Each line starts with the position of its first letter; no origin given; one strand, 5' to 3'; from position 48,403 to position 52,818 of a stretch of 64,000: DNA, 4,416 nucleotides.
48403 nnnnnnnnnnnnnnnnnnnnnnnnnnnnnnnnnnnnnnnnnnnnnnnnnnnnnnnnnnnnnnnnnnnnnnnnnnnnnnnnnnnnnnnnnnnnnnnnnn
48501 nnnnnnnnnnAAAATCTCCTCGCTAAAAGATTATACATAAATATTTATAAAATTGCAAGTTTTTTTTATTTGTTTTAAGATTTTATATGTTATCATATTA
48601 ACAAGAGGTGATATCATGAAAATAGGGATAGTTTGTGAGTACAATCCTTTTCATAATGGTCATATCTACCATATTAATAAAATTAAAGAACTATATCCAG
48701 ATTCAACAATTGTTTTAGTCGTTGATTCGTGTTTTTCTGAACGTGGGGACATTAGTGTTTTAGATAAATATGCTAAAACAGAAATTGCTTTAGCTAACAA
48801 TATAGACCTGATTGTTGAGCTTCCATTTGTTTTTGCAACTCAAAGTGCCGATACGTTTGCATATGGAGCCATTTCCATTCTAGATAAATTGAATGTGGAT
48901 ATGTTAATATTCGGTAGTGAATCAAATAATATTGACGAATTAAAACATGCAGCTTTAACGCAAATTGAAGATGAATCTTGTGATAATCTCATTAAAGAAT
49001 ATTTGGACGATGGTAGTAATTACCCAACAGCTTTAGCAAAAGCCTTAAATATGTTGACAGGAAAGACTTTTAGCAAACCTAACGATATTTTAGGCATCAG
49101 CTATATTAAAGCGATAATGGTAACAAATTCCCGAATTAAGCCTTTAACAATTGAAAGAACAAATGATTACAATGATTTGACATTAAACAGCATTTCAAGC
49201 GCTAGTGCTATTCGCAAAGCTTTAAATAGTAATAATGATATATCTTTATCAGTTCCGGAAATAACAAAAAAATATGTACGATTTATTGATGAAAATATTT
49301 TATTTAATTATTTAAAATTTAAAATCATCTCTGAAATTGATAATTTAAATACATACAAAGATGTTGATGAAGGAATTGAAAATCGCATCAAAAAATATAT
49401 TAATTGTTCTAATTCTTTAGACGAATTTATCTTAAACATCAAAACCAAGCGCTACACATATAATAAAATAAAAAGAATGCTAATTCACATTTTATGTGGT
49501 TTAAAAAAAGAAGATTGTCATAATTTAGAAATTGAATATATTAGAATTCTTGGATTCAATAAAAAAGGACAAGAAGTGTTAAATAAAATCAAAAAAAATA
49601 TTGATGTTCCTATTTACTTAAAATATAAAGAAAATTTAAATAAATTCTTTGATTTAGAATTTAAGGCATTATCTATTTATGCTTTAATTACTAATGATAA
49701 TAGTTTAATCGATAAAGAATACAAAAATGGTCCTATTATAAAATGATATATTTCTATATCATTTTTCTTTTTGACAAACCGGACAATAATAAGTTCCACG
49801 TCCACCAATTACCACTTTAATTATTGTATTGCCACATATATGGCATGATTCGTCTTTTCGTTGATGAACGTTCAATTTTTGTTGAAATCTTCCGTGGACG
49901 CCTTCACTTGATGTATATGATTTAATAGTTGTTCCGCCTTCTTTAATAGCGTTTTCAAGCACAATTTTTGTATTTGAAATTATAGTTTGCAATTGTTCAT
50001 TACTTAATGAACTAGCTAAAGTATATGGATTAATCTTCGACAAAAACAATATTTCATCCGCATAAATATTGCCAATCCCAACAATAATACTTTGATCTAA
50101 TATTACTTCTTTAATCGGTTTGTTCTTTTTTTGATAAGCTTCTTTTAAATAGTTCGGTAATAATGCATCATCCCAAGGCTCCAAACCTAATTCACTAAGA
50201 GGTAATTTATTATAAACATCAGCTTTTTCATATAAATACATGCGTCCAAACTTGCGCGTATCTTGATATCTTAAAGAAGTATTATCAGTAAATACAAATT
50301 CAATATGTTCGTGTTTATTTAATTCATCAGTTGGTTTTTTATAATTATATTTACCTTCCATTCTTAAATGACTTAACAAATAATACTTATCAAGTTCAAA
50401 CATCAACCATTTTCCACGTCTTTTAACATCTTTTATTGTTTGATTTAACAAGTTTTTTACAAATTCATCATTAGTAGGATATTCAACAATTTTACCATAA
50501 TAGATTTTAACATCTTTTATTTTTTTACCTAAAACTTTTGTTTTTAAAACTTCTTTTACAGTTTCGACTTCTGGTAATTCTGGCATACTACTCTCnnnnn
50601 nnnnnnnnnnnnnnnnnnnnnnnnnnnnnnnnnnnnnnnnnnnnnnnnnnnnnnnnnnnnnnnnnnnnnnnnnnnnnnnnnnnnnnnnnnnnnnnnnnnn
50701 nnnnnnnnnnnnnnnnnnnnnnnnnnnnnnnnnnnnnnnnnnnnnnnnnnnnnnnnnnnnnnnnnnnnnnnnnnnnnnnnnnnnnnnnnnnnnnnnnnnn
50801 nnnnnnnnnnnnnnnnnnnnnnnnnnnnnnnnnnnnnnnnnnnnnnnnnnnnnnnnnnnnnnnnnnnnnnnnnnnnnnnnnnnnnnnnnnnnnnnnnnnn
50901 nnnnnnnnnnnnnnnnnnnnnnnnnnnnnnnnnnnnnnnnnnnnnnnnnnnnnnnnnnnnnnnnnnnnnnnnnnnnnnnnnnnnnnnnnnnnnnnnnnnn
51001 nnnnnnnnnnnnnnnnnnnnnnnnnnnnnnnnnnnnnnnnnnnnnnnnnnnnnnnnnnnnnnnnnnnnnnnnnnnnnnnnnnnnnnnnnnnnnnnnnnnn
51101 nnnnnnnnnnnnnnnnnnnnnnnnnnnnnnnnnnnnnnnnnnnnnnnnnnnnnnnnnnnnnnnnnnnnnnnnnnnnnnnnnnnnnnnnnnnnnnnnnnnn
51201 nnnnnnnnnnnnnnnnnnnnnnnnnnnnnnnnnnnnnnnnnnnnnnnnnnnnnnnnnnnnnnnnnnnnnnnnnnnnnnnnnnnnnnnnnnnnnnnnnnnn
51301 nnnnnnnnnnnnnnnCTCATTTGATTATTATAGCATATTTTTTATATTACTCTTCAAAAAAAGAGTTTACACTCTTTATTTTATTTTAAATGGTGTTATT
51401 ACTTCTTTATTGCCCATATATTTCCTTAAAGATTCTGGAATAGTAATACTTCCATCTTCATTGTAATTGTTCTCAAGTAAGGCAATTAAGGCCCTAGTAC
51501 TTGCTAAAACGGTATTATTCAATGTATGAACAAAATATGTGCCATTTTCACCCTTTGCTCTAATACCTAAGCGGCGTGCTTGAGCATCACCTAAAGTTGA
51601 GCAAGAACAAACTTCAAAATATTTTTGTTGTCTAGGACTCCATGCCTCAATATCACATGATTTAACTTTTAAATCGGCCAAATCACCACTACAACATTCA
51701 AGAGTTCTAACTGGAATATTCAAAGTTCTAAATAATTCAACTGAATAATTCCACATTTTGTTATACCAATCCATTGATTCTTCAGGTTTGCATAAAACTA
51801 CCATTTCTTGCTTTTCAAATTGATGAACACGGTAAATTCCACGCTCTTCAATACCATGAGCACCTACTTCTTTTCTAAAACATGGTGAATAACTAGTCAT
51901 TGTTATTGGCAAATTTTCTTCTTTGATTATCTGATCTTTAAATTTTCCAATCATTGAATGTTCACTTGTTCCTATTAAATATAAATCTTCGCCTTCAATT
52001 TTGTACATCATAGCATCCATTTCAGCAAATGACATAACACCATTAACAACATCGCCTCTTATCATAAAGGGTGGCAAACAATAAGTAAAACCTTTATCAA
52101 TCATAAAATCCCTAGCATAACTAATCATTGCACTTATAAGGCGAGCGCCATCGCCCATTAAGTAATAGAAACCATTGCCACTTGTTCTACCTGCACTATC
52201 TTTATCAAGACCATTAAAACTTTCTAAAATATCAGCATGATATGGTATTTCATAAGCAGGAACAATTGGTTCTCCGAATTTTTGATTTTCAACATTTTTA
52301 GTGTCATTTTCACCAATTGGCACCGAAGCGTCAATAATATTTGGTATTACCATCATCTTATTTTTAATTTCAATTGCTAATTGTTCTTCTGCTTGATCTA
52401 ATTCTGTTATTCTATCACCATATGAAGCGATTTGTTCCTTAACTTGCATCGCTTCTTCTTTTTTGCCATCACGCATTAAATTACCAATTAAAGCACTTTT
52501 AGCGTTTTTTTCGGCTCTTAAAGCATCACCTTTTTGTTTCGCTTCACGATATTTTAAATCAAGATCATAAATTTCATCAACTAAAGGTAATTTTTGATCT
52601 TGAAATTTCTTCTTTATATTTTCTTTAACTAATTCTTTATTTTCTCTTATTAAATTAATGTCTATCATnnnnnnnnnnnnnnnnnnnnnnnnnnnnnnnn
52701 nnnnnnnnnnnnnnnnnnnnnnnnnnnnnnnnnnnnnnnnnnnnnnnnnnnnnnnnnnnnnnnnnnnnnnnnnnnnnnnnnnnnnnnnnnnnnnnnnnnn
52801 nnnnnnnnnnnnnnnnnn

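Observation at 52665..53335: Ser T-box riboswitch drives a small (p)ppGpp hydrolase together with serS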

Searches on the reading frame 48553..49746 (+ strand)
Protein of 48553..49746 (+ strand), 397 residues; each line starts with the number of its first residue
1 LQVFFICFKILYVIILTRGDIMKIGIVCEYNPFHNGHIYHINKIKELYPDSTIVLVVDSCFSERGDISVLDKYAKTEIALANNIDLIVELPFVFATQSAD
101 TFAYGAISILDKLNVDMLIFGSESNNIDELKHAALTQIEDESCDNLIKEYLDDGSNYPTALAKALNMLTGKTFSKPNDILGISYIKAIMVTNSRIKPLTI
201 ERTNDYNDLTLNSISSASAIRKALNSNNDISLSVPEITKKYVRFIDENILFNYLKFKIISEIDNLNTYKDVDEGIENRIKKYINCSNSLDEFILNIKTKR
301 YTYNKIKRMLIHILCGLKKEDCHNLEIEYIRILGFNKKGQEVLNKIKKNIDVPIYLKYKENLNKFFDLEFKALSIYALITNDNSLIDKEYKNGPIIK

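Call 77: search_protein_families(library=pfam, proteins=[window:48553-49746:+], max_evalue=0.001)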
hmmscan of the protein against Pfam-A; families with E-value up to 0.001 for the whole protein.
window:48553-49746:+ (397 aa): 1 family
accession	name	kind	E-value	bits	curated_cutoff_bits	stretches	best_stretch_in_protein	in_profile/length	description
PF05636.17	HIGH_NTase1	-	1.6e-116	390.3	27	1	24-384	4-394/402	HIGH Nucleotidyl Transferase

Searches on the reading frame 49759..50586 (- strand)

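Call 77: search_protein_families(library=pfam, proteins=[window:49759-50586:-], max_evalue=0.001)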
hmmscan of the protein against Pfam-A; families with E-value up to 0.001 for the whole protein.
window:49759-50586:- (275 aa): 3 families
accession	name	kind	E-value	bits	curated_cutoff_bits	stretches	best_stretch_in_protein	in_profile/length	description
PF01149.29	Fapy_DNA_glyco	-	3.8e-36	124.7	25.5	1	1-116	1-117/117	Formamidopyrimidine-DNA glycosylase N-terminal domain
PF06831.19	H2TH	-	2.2e-28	98.5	34.7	1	133-223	1-91/93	Formamidopyrimidine-DNA glycosylase H2TH domain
PF06827.20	zf-FPG_IleRS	-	3.2e-09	36.9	21.3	1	248-273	4-29/30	Zinc finger found in FPG and IleRS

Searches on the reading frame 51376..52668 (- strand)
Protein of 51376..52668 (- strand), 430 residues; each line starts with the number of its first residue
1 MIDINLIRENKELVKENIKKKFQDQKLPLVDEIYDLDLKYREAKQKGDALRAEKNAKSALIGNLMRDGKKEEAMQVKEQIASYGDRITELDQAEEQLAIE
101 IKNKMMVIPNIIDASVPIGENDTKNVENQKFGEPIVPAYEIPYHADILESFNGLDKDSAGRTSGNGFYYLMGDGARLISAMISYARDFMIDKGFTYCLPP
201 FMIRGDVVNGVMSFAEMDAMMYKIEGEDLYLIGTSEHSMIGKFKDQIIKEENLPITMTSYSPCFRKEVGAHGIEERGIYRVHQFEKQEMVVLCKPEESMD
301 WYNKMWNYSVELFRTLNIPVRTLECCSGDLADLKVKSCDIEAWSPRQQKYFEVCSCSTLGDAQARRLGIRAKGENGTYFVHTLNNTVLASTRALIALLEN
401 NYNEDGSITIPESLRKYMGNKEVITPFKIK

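Call 6: search_protein_families(library=pfam, proteins=[window:51376-52668:-], max_evalue=0.01)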
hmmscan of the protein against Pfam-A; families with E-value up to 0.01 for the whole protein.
window:51376-52668:- (430 aa): 2 families
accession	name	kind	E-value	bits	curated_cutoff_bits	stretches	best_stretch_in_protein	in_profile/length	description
PF00587.30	tRNA-synt_2b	-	4e-36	125.2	29.3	1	226-401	8-179/179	tRNA synthetase class II core domain (G, H, P, S and T)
PF02403.27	Seryl_tRNA_N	-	8.1e-22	78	28.2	1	1-111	1-107/108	Seryl-tRNA synthetase N-terminal domain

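Call 7: search_protein_families(library=ncbifam, proteins=[window:51376-52668:-], max_evalue=0.1)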
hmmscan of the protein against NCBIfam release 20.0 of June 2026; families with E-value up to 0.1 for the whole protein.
window:51376-52668:- (430 aa): 8 families
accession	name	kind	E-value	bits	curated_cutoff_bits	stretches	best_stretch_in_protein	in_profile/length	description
TIGR00414.1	serS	equivalog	2.3e-122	409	301.65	1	1-418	1-418/418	serine--tRNA ligase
TIGR00418.1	thrS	equivalog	4.1e-07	29.3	383.65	1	163-319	189-345/565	threonine--tRNA ligase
NF003211.1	PRK04173.1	equivalog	7.9e-07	28.3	312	1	249-429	184-367/454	glycine--tRNA ligase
NF002120.0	PRK00960.1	equivalog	3.1e-05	22.7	611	1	243-319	325-398/518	serine--tRNA ligase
TIGR00389.1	glyS_dimeric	equivalog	0.0038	15.8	243.3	1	248-313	177-239/565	glycine--tRNA ligase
TIGR00408.1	proS_fam_I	equivalog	0.0098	14.8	437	1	228-406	99-273/475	proline--tRNA ligase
TIGR00415.1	serS_MJ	equivalog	0.014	13.9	489.55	1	242-317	321-393/518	serine--tRNA ligase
NF002107.0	PRK00951.1-2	equivalog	0.068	12.8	267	0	71-153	79-159/194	imidazoleglycerol-phosphate dehydratase HisB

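Call 40: list_cluster_members(proteins=[P0001, window:51376-52668:-])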
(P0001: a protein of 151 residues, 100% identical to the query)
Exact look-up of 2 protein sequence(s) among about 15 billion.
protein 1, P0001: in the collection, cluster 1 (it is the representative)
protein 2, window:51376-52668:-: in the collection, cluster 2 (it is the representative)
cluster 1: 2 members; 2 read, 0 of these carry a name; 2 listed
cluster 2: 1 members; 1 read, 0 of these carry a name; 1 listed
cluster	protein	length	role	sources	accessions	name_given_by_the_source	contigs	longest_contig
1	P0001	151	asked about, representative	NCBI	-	-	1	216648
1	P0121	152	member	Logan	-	-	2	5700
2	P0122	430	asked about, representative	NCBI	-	-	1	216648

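Call 72: find_homologous_proteins(query=window:51376-52668:-, max_evalue=1e-100)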
Query window:51376-52668:- (430 aa): 8000 proteins with E <= 1e-100 among 8000 candidates; the best 120 are listed.
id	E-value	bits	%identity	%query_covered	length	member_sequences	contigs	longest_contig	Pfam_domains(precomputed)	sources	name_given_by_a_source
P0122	2.5e-289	977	100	100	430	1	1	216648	PF00587.31,PF02403.28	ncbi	-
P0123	5.4e-253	857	86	100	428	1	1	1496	PF00587.31,PF02403.28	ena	-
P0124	3.2e-251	851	86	100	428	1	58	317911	PF00587.31,PF02403.28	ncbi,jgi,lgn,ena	-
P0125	3.9e-251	851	86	100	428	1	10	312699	PF00587.31,PF02403.28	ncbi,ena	-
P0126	6.5e-251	850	85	100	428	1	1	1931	PF00587.31,PF02403.28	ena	-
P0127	7.3e-251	850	85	100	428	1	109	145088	PF00587.31,PF02403.28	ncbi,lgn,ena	-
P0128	7.5e-251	850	86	100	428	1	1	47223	PF00587.31,PF02403.28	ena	-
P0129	1.1e-250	850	86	100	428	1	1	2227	PF00587.31,PF02403.28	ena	-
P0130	1.1e-250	850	86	100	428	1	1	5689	PF00587.31,PF02403.28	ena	-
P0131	1.3e-250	849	86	100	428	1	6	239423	PF00587.31,PF02403.28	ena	-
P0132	1.3e-250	849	86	100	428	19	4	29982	PF00587.31,PF02403.28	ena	-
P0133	1.4e-250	849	86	100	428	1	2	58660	PF00587.31,PF02403.28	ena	-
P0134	1.8e-250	849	85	100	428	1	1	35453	PF00587.31,PF02403.28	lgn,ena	-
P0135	2.3e-250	849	86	100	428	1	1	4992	PF00587.31,PF02403.28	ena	-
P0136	2.5e-250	848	85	100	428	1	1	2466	PF00587.31,PF02403.28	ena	-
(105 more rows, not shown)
